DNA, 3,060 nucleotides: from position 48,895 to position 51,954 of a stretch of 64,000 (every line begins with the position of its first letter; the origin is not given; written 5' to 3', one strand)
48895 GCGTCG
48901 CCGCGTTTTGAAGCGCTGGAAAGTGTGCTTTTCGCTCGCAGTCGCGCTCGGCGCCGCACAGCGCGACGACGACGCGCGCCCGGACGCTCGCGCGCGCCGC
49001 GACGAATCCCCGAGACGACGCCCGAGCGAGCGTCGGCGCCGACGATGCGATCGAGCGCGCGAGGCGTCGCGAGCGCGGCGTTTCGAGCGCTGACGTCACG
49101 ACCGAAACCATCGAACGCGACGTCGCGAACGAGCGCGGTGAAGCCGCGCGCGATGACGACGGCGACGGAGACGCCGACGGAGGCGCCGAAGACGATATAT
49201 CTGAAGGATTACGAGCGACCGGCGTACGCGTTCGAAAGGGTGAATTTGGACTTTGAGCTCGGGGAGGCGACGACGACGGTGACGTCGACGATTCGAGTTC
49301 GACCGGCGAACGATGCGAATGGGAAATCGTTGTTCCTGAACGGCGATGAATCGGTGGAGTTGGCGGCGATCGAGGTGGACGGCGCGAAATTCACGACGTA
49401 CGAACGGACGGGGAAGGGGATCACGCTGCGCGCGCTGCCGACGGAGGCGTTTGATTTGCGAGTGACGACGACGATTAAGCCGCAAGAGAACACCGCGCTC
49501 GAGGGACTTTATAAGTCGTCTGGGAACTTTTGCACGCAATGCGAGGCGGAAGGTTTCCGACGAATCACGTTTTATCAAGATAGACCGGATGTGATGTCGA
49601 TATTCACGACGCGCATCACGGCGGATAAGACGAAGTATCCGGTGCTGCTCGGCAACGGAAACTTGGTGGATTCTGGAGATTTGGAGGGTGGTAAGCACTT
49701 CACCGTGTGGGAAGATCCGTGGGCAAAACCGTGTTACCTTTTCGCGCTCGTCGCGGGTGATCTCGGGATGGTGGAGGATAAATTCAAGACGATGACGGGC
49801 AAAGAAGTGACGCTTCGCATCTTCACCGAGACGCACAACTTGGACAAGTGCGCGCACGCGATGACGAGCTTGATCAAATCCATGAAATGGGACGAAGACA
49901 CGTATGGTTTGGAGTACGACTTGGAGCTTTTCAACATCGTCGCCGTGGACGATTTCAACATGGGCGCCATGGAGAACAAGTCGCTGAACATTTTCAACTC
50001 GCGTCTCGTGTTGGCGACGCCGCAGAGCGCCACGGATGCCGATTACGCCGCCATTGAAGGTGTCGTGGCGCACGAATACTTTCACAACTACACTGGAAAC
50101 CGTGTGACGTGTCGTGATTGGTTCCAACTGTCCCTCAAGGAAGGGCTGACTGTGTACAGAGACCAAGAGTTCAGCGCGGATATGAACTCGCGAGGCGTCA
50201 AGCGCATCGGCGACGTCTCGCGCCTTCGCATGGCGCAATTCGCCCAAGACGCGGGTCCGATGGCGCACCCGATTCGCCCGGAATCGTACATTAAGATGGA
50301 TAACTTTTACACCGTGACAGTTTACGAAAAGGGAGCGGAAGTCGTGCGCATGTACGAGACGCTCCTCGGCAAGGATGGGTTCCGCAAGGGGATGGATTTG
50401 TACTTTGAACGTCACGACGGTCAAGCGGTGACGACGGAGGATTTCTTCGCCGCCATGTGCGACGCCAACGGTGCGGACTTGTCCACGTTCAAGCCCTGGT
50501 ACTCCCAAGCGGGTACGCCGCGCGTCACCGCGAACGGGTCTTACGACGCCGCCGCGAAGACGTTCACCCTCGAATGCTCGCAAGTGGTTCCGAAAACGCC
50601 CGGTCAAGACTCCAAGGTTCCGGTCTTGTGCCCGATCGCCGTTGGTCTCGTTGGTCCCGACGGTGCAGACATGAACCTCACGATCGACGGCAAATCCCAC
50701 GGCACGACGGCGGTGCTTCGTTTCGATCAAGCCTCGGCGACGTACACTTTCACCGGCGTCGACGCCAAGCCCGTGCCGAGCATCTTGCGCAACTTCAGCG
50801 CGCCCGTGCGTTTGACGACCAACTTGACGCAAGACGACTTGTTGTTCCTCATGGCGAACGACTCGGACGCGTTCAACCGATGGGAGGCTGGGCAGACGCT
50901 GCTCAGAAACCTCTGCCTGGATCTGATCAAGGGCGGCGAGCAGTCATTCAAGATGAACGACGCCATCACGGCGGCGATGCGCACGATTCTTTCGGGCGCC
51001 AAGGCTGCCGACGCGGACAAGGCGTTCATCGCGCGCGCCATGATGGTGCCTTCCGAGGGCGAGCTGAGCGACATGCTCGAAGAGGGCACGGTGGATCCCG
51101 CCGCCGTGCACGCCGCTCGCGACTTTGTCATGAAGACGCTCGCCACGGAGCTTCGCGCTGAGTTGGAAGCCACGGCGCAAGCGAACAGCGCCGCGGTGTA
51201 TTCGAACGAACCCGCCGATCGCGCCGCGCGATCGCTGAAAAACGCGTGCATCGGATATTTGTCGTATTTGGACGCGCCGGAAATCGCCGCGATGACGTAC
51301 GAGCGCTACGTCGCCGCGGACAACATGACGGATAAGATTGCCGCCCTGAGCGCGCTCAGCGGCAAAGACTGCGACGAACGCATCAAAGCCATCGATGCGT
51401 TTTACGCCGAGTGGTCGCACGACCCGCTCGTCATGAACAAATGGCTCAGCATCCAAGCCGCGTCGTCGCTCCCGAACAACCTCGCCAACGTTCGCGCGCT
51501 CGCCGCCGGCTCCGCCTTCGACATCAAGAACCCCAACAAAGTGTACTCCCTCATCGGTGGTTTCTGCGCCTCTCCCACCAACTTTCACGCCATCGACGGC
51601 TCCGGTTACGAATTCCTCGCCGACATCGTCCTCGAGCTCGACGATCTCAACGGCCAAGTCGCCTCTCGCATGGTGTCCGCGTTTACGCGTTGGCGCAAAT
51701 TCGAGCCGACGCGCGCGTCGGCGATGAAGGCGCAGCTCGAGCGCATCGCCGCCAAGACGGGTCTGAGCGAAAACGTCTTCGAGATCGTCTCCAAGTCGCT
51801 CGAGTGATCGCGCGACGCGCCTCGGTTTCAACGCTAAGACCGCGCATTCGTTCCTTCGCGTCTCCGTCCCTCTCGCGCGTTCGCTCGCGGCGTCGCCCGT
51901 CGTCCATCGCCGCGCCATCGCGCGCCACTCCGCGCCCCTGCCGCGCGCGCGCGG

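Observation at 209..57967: Hidden 5'-proximal introns with an almost invariant GTGCG donor and (G)ACTGACG branch site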

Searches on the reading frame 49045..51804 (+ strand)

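Call 56: search_protein_families(library=pfam, max_evalue=0.001, proteins=[window:49045-51804:+])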
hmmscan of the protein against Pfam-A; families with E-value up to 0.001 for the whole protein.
window:49045-51804:+ (920 aa): 4 families
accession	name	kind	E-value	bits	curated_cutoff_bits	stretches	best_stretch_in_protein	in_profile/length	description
PF17432.8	DUF3458_C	-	1.4e-116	389.8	24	1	596-920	1-320/320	Domain of unknown function (DUF3458_C) ARM repeats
PF01433.26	Peptidase_M1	-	1.5e-52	178.8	27.7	1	272-483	2-216/218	Peptidase family M1 domain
PF11940.14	DUF3458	-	1.1e-26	93.5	28.6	1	490-592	1-94/95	Domain of unknown function (DUF3458) Ig-like fold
PF17900.6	Peptidase_M1_N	-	1.9e-11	44.9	25.8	1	94-232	33-186/186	Peptidase M1 N-terminal domain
